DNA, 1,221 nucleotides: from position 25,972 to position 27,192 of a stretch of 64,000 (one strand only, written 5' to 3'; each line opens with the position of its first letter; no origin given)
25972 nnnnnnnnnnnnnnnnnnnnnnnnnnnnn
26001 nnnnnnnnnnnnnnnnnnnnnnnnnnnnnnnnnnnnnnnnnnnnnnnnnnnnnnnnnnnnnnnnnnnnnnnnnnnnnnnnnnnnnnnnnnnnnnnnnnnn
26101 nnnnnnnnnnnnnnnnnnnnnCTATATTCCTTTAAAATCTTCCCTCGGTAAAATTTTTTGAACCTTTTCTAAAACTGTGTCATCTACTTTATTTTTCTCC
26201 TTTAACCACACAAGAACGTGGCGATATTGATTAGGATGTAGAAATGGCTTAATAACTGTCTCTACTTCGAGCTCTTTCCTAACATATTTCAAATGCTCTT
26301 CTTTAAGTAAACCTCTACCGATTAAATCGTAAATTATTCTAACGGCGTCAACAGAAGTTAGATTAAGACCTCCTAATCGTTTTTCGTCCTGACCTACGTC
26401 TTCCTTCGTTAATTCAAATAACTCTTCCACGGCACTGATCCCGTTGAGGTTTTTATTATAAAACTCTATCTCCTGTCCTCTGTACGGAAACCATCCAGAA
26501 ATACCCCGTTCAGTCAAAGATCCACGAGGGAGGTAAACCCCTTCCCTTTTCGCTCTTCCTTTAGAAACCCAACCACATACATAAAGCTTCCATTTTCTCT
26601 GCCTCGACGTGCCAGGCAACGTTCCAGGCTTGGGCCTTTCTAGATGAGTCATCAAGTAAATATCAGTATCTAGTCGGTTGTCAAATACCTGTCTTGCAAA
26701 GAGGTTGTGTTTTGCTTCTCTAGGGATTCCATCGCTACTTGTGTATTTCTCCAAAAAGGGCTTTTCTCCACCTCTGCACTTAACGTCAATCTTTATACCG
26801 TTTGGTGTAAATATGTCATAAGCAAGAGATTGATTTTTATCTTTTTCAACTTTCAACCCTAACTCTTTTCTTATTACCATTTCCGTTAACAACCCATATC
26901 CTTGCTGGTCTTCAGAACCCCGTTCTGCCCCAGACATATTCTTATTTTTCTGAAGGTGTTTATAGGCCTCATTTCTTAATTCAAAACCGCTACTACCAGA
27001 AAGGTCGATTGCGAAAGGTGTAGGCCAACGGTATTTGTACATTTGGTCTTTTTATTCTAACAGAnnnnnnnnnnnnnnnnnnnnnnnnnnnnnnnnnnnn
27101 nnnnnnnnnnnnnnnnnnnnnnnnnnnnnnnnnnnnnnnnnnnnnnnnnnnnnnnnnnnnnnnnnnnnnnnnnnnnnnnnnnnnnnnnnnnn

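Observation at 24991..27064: Type II restriction–modification pair inserted into the nusA–infB–rpsO–pnp operon neighbourhood, displacing rbfA and truB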

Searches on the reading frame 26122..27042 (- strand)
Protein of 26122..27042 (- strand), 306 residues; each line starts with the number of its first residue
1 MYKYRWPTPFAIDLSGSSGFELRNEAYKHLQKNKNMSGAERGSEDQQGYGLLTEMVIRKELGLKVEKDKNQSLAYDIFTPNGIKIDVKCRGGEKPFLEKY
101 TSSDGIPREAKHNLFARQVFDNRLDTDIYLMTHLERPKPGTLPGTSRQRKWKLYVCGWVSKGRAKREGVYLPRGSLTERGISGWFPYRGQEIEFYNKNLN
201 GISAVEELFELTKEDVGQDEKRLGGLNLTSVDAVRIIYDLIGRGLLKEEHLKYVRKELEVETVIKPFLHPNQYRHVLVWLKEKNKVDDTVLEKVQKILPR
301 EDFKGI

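Call 3: search_protein_families(library=pfam, proteins=[window:26122-27042:-], max_evalue=0.1)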
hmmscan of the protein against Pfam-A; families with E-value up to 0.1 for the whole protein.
window:26122-27042:- (306 aa): 0 families

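Call 4: search_protein_families(library=ncbifam, proteins=[window:26122-27042:-], max_evalue=0.1)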
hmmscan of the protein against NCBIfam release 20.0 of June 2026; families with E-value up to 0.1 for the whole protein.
window:26122-27042:- (306 aa): 1 family
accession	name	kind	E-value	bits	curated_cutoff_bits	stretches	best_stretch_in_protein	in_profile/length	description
NF003757.0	PRK05350.1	equivalog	0.0013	18.8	65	1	204-265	14-77/83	acyl carrier protein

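Call 5: search_protein_families(library=padloc, proteins=[window:26122-27042:-], max_evalue=0.1)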
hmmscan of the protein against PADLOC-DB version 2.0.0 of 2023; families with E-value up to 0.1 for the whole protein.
window:26122-27042:- (306 aa): 0 families

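Call 6: search_solved_structures(query=window:26122-27042:-, max_evalue=10, show_alignments=2)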
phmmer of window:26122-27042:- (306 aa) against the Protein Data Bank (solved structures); distinct sequences matched with E-value up to 10: 1.
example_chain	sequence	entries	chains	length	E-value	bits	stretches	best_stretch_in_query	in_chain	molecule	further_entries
9l1v_A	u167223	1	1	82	0.0079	19.1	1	205-265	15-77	Acyl carrier protein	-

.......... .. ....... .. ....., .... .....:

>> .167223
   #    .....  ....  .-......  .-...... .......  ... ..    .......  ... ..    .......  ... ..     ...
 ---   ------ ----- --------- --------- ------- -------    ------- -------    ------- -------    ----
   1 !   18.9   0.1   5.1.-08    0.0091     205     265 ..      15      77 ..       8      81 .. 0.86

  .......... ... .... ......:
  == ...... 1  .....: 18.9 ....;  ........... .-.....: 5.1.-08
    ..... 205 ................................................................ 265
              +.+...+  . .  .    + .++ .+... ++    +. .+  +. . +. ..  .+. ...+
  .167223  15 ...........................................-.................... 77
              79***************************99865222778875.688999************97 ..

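Call 8: find_homologous_proteins(query=window:26122-27042:-, max_evalue=0.001)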
Query window:26122-27042:- (306 aa): 512 proteins with E <= 0.001 among 1825 candidates; the best 120 are listed.
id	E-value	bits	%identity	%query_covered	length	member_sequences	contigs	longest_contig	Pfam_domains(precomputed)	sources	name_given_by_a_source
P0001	2.2e-205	699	100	100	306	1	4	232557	-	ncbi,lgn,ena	-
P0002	1.5e-182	624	87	100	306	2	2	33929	-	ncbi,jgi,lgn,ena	-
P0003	3.1e-172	590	83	100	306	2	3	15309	-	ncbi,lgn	-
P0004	2.1e-131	456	65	100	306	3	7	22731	-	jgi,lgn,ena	-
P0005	1.3e-125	437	61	100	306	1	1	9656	-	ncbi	-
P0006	1.4e-125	437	62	100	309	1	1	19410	-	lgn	-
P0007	1.0e-123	431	61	100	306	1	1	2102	-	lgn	-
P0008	1.3e-120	421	58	100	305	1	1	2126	-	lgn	-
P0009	7.9e-119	415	59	100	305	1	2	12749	-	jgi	-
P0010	1.3e-118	414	60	100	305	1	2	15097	-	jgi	-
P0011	3.1e-118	413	59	100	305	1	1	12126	-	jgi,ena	-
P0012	4.8e-118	412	59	100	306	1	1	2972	-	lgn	-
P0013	6.8e-118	412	58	100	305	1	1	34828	-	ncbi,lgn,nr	ncbi:MAG: hypothetical protein PHU42_03415 [Patescibacteria group bacterium]|nr:hypothetical protein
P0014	7.0e-118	412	60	100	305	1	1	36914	-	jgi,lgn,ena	-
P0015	7.0e-118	412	58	100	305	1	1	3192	-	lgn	-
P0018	2.0e-117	410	58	100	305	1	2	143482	-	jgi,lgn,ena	jgi:hypothetical protein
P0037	1.9e-116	407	58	100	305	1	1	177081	-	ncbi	-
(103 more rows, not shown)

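Call 9: find_encoding_contigs(protein=P0018, flank=6000, max_places=2)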
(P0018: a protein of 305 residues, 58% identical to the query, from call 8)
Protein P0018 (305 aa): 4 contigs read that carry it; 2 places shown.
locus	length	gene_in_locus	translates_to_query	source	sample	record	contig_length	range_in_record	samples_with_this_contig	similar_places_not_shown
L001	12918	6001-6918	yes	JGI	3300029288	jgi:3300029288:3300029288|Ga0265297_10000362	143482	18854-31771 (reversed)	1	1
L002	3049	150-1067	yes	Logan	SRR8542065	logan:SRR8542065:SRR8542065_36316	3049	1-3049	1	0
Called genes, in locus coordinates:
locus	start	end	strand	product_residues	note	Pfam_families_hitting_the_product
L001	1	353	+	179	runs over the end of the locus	-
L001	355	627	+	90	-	-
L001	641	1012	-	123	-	PF00072:Response_reg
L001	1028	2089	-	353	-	-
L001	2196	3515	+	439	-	PF00989:PAS, PF13426:PAS_9, PF00512:HisKA, PF02518:HATPase_c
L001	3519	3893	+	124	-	PF00072:Response_reg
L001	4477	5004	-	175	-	PF01965:DJ-1_PfpI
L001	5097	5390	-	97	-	PF00076:RRM_1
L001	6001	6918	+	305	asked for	-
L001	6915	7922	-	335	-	PF12728:HTH_17, PF01170:UPF0020 (faint), PF01555:N6_N4_Mtase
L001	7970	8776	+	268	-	-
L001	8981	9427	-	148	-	-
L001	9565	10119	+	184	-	PF01936:NYN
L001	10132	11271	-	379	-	PF13439:Glyco_transf_4, PF13579:Glyco_trans_4_4, PF20706:GT4-conflict, PF00534:Glycos_transf_1, PF13692:Glyco_trans_1_4, PF13524:Glyco_trans_1_2 (weak)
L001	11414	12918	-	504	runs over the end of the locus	PF00749:tRNA-synt_1c, PF19269:Anticodon_2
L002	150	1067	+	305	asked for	-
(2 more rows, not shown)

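Call 10: find_encoding_contigs(protein=P0037, flank=6000, max_places=2)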
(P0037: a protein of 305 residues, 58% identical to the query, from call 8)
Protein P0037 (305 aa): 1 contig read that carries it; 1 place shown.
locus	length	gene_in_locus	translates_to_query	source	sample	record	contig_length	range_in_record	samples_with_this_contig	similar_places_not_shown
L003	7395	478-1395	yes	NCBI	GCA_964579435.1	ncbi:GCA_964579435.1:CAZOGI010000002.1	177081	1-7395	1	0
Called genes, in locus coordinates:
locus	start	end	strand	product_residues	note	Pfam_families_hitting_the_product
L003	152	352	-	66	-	-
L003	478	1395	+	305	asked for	-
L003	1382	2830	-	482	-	PF01726:LexA_DNA_bind, PF00717:Peptidase_S24, PF01170:UPF0020 (faint), PF01555:N6_N4_Mtase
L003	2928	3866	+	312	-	PF00089:Trypsin (weak), PF13365:Trypsin_2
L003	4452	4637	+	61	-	-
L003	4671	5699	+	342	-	PF04055:Radical_SAM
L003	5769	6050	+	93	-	PF02583:Trns_repr_metal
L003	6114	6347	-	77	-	-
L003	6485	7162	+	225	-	PF12728:HTH_17, PF13384:HTH_23 (weak), PF13551:HTH_29 (faint), PF00359:PTS_EIIA_2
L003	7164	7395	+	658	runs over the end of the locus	PF00361:Proton_antipo_M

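Call 11: find_encoding_contigs(protein=P0001, flank=10000, max_places=4)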
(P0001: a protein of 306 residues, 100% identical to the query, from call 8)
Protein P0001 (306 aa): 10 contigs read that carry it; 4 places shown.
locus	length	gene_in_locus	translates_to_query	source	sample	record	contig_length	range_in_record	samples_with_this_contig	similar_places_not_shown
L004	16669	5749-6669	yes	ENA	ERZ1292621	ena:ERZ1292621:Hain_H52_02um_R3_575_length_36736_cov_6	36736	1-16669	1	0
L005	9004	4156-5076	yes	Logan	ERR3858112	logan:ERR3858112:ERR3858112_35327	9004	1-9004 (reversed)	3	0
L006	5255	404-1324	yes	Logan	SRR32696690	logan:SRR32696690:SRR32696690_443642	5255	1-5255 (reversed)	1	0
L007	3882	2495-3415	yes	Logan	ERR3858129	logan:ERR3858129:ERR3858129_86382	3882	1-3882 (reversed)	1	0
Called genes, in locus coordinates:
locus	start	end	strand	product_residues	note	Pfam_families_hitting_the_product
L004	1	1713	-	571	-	?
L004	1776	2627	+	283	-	PF00226:DnaJ, PF01556:DnaJ_C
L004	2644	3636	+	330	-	PF08529:NusA_N, PF13184:KH_NusA_1st, PF26594:KH_NusA_2nd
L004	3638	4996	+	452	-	PF00009:GTP_EFTU, PF00025:Arf (faint), PF01926:MMR_HSR1, PF02421:FeoB_N (weak), PF03193:RsgA_GTPase (faint), PF09439:SRPRB (weak), PF22042:EF-G_D2, PF11987:IF-2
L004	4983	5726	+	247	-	-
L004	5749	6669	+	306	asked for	-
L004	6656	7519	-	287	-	PF01170:UPF0020 (faint), PF01555:N6_N4_Mtase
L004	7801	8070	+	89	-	PF00312:Ribosomal_S15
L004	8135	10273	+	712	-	PF01138:RNase_PH, PF03725:RNase_PH_C, PF01138:RNase_PH, PF00013:KH_1, PF00575:S1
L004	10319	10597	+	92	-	PF02604:PhdYeFM_antitox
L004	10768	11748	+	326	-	PF13191:AAA_16 (faint), PF13401:AAA_22 (weak), PF00004:AAA, PF07724:AAA_2 (weak), PF07728:AAA_5, PF22667:Lon_lid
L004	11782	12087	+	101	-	-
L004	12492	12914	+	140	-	-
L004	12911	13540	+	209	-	PF03167:UDG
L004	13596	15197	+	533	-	PF00753:Lactamase_B, PF12706:Lactamase_B_2, PF22505:RNase_J_b_CASP, PF07521:RMMBL (weak), PF17770:RNase_J_C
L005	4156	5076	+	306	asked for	-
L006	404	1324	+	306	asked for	-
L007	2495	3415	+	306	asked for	-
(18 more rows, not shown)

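Call 20: predict_structure(alignment_id=A1)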
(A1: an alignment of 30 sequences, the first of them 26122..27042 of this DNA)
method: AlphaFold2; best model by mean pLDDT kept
length: 306 residues; sequences in the alignment: 30
mean_pLDDT: 85.9   pTM: 0.84
mean pLDDT of the five models: 85.9, 83.4, 77.6, 75.0, 73.2
residues with pLDDT >= 90: 165; 70-90: 114; 50-70: 11; < 50: 16
segments of 3 or more residues with pLDDT < 50: 173-188
pLDDT, mean of each block of 10 residues (from residue 1): 85 94 93 75 82 95 82 86 94 89 84 88 92 90 86 97 91 42 41 92 95 95 89 92 95 93 80 90 94 83 74
secondary structure, 60 per line:
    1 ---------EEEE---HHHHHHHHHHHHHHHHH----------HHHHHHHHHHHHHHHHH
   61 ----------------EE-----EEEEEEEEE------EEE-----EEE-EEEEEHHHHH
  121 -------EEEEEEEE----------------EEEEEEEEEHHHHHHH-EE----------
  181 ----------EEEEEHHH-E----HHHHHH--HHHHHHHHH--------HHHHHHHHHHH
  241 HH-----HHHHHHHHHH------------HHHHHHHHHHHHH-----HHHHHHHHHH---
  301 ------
elements in order: E10-13 H17-33 H44-60 E84-92 E99-101 E107-109 E111-115 H116-120 E128-135 E152-160 H161-167 E191-195 H205-210 H213-221 H230-242 H248-257 H270-282 H288-297

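Call 22: search_protein_representatives(alignment_id=A1)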
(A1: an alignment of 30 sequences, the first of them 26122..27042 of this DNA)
Query: 30 sequences, 305 profile positions. Proteins with E-value up to 0.001 (for the whole library): 64; up to 1e-10: 45; up to 1e-30: 18. The best 64 are listed.
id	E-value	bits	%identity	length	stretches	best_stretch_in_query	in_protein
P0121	1.5e-127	441.8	-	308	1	1-303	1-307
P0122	6.4e-124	429.9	-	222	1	1-221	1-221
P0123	1.8e-114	398.8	-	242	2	142-305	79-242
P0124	1.5e-78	280.9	-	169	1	1-166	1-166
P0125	5.8e-64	233.0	-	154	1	83-192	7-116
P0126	1.7e-61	224.9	-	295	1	21-280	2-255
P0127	1.8e-57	211.7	-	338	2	139-286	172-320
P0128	1.8e-56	208.4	-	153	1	153-305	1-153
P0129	2.1e-54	201.6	-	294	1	1-283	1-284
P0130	8.0e-54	199.7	-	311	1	8-287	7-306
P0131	8.1e-54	199.6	-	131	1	1-131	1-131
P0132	9.3e-53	196.2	-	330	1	10-293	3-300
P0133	5.3e-50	187.1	-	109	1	57-164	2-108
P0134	2.9e-41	158.4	-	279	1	69-293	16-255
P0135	1.2e-40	156.4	-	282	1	51-296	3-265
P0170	1.7e-07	47.5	-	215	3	63-114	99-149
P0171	2.2e-06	43.9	-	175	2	33-103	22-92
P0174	1.4e-05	41.2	-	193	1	25-208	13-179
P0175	2.5e-05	40.4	-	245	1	37-212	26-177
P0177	6.3e-05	39.1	-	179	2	152-205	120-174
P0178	7.2e-05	38.9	-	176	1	40-208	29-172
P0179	1.1e-04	38.3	-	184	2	149-209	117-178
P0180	2.2e-04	37.3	-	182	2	21-116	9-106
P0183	7.0e-04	35.7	-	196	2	152-208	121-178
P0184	8.4e-04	35.4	-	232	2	19-103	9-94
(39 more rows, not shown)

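Call 24: search_dna_similar(query=window:26122-27042:-, collection=plasmids, mode=protein, max_evalue=0.001)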
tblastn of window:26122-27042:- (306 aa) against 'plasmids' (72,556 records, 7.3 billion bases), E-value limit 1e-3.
No match.

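Call 25: search_dna_similar(query=window:26122-27042:-, collection=phages, mode=protein, max_evalue=0.001)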
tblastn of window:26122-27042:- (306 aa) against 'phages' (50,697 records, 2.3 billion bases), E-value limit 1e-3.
No match.

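Call 31: find_encoding_contigs(protein=P0002, flank=6000, max_places=2)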
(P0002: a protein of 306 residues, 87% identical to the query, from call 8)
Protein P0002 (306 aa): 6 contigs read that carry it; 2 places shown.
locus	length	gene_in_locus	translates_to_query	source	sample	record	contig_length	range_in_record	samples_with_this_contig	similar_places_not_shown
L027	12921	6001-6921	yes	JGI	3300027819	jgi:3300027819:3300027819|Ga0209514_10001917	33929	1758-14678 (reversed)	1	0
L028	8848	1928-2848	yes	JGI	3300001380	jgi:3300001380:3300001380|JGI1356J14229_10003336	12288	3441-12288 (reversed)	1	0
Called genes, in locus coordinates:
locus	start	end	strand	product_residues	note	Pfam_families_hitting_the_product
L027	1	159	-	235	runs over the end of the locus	PF03734:YkuD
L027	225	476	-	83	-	PF11666:DUF2933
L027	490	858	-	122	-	PF13192:Thioredoxin_3 (weak)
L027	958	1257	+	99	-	-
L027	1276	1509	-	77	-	PF00892:EamA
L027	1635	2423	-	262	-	PF05569:Peptidase_M56, PF01435:Peptidase_M48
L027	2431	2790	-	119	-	PF03965:Penicillinase_R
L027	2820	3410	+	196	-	PF13482:RNase_H_2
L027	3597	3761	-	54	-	-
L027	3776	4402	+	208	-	PF00175:NAD_binding_1 (weak)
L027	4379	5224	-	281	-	PF00413:Peptidase_M10 (weak), PF28175:T4SS_LegC2C7 (faint)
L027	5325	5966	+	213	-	PF00565:SNase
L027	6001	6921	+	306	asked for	-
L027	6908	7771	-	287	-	PF01170:UPF0020 (faint), PF01555:N6_N4_Mtase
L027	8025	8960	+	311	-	-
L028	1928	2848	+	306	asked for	-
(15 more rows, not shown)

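Call 32: find_encoding_contigs(protein=P0003, flank=6000, max_places=2)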
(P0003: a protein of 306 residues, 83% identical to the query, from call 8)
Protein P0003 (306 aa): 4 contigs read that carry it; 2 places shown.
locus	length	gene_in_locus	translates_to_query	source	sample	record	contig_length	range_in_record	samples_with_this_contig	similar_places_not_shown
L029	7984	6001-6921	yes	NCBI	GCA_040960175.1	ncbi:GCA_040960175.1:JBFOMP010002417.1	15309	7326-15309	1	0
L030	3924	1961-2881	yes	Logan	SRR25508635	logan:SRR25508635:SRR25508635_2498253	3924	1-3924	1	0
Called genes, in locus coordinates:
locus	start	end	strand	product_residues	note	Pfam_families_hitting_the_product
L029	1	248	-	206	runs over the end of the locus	PF00578:AhpC-TSA, PF08534:Redoxin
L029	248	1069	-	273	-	PF02683:DsbD_TM (weak)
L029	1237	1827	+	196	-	PF13482:RNase_H_2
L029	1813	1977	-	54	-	-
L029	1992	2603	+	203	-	PF00175:NAD_binding_1 (faint)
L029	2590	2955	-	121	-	PF07883:Cupin_2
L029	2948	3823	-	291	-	PF00413:Peptidase_M10 (weak)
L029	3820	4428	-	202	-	PF01725:Ham1p_like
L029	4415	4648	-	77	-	-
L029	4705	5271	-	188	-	PF02498:Bro-N (weak)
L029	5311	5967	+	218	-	PF00565:SNase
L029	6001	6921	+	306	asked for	-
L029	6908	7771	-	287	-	PF01170:UPF0020 (faint), PF01555:N6_N4_Mtase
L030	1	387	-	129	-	?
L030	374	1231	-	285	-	PF02498:Bro-N (weak)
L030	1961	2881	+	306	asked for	-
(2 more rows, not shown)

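Call 42: find_related_loci(query=A1, collection=metagenome_contigs, flank=4000)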
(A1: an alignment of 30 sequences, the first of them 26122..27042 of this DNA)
Query A1 (306 aa) in metagenome_contigs; peptide patterns used: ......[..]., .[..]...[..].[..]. (x = any residue, [..] = any of these).
326 stretches matched a pattern; 247 encode a relative of the query (tblastn E <= 1e-3); the best 80 are kept; 80 distinct loci.
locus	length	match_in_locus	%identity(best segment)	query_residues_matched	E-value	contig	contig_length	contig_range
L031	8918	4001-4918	87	1-306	0e+0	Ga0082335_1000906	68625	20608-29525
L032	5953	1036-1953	87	1-306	0e+0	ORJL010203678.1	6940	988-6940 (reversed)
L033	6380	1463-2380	65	1-306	1e-135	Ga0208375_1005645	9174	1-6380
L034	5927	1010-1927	65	1-306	1e-135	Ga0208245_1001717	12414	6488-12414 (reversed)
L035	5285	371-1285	59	1-306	8e-124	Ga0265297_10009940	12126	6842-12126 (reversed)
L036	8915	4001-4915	60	1-306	3e-123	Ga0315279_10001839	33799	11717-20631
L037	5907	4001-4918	60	1-306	8e-123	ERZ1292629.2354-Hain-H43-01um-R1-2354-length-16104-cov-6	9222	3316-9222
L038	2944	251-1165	59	1-306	9e-127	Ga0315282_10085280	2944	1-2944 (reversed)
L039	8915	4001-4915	58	1-306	2e-122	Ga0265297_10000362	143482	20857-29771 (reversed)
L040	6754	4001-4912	59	1-306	8e-121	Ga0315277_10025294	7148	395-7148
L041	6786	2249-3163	58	1-306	2e-120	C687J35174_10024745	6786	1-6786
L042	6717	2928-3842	58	1-306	1e-120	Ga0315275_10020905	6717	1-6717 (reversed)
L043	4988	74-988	58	1-306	1e-120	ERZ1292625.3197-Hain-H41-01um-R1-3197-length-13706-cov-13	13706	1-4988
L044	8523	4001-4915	58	1-306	2e-120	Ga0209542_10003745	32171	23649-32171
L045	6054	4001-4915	58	1-306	1e-120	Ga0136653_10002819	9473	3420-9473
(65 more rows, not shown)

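Call 43: find_related_loci(query=A1, collection=viral_contigs, flank=6000)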
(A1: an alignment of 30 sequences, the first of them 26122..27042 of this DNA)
Query A1 (306 aa) in viral_contigs; peptide patterns used: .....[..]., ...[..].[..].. (x = any residue, [..] = any of these).
70 stretches matched a pattern; 3 encode a relative of the query (tblastn E <= 1e-3); 3 distinct loci.
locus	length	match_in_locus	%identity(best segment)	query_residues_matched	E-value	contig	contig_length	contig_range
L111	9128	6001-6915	57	1-306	3e-120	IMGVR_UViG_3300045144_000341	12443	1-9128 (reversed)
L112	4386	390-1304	57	1-306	3e-120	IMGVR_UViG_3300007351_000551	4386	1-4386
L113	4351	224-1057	52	1-275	4e-95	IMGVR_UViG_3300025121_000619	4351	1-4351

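Call 50: fold_search(model_id=the predicted structure, library=pdb)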
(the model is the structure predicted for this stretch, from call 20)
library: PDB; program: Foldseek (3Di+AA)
matches with E <= 10: 140; with E <= 0.001: 0
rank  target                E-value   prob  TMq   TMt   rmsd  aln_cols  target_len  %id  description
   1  8q5n_A                6.0e-03  0.92  0.26  0.45   9.8       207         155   13  Apo form of restriction endonuclease NhoI. (released 2024-07-17)
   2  8rpx_C                1.1e-02  0.97  0.26  0.46   6.7       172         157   13  NhoI restriction endonuclease in complex with quadruply methylated DNA target (released 2024-07-17)
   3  8rpx_D                1.5e-02  0.82  0.25  0.40   9.2       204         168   12  NhoI restriction endonuclease in complex with quadruply methylated DNA target (released 2024-07-17)
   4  8rpx_B                1.6e-02  0.80  0.24  0.39   7.6       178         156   13  NhoI restriction endonuclease in complex with quadruply methylated DNA target (released 2024-07-17)
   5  8q5n_B                2.1e-02  0.85  0.24  0.42   7.4       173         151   12  Apo form of restriction endonuclease NhoI. (released 2024-07-17)
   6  8rpx_A                2.6e-02  0.87  0.25  0.43   7.2       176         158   11  NhoI restriction endonuclease in complex with quadruply methylated DNA target (released 2024-07-17)
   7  4kyw_A                3.7e-02  0.63  0.30  0.34  13.9       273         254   11  Restriction endonuclease DPNI in complex with two DNA molecules (released 2014-06-04)
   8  9qcc_M                1.4e-01  0.14  0.18  0.15  14.9       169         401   14  Activated XauSPARDA filament assembly with bound dsDNA substrate (released 2025-12-17)
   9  9qcc_Q                1.5e-01  0.28  0.22  0.17   7.5       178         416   12  Activated XauSPARDA filament assembly with bound dsDNA substrate (released 2025-12-17)
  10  1eon_A                1.7e-01  0.25  0.28  0.34  10.7       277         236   15  ECORV BOUND TO 3'-S-PHOSPHOROTHIOLATE DNA AND CA2+ (released 2000-04-04)
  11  5mr6_A                2.4e-01  0.12  0.18  0.15  13.8       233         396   11  XiaF from Streptomyces sp. in complex with FADH2 and Glycerol (released 2017-06-28)
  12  9qcc_A                3.0e-01  0.08  0.19  0.15  31.3       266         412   13  Activated XauSPARDA filament assembly with bound dsDNA substrate (released 2025-12-17)
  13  5lvu                  5.2e-01  0.06  0.15  0.13  13.8       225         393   10  XiaF (apo) from Streptomyces sp. (released 2017-06-28)
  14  2b0e_A                9.6e-01  0.09  0.25  0.30  10.8       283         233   11  EcoRV Restriction Endonuclease/GAAUTC/Ca2+ (released 2005-09-27)
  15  1bss_B                1.6e+00  0.08  0.26  0.34  11.9       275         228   11  ECORV-T93A/DNA/CA2+ (released 1998-09-02)
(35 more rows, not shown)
